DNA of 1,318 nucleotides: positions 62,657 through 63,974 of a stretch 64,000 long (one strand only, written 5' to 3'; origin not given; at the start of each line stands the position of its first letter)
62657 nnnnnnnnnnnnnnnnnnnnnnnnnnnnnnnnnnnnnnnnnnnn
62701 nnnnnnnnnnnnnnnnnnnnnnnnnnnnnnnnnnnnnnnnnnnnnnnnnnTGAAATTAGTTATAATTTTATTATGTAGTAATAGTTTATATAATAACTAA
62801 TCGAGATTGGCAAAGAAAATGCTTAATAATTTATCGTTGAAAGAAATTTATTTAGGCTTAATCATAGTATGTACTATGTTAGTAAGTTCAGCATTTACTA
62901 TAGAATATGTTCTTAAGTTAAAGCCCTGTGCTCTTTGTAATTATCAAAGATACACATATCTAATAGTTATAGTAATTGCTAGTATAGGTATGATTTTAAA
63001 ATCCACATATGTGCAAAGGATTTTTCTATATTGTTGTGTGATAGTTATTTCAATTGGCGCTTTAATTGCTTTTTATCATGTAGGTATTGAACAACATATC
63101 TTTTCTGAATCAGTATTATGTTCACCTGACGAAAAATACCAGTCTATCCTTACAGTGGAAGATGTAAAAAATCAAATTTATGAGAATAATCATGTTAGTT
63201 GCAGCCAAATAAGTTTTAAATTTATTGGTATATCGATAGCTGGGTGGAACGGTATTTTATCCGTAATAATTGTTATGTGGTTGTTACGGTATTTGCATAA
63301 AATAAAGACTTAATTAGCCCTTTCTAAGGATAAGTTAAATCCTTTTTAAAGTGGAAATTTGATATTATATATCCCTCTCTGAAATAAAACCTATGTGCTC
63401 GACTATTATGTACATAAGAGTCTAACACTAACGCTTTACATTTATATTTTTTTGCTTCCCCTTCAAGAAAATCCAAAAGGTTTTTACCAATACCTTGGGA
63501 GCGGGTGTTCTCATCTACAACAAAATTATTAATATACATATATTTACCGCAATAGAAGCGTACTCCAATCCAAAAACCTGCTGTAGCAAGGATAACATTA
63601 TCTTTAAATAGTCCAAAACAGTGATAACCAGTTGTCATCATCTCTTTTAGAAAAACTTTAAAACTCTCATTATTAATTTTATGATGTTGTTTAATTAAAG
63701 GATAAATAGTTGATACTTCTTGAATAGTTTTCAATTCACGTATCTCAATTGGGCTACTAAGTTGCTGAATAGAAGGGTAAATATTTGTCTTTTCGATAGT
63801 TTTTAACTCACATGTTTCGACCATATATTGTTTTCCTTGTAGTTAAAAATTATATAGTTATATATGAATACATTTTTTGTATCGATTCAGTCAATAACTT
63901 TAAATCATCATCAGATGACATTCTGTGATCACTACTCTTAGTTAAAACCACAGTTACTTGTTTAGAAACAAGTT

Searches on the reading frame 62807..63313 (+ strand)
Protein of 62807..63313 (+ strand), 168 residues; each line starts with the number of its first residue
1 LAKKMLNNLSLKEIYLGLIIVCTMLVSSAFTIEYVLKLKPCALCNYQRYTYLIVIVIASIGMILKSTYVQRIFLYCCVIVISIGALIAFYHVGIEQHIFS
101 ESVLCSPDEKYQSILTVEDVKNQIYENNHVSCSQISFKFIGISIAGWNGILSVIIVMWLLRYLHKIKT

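Call 49: search_protein_families(library=pfam, proteins=[window:62807-63313:+], max_evalue=0.00001)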
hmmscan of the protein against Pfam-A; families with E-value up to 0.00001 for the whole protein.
window:62807-63313:+ (168 aa): 1 family
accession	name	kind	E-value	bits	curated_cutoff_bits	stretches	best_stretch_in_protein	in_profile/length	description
PF02600.21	DsbB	-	8e-30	104.6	22.1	1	14-160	4-146/148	Disulfide bond formation protein DsbB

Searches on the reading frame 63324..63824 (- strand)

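Call 49: search_protein_families(library=pfam, proteins=[window:63324-63824:-], max_evalue=0.00001)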
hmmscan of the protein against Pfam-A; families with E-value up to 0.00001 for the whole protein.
window:63324-63824:- (166 aa): 3 families
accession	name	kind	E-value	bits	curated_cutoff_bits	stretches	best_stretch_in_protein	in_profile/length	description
PF00583.31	Acetyltransf_1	-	6.3e-15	55.9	20.7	1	56-148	22-112/116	Acetyltransferase (GNAT) family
PF13508.13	Acetyltransf_7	-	1.4e-09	38.6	27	1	68-153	4-83/84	Acetyltransferase (GNAT) domain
PF13673.13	Acetyltransf_10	-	1.8e-07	31.6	23.6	1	59-153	23-108/128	Acetyltransferase (GNAT) domain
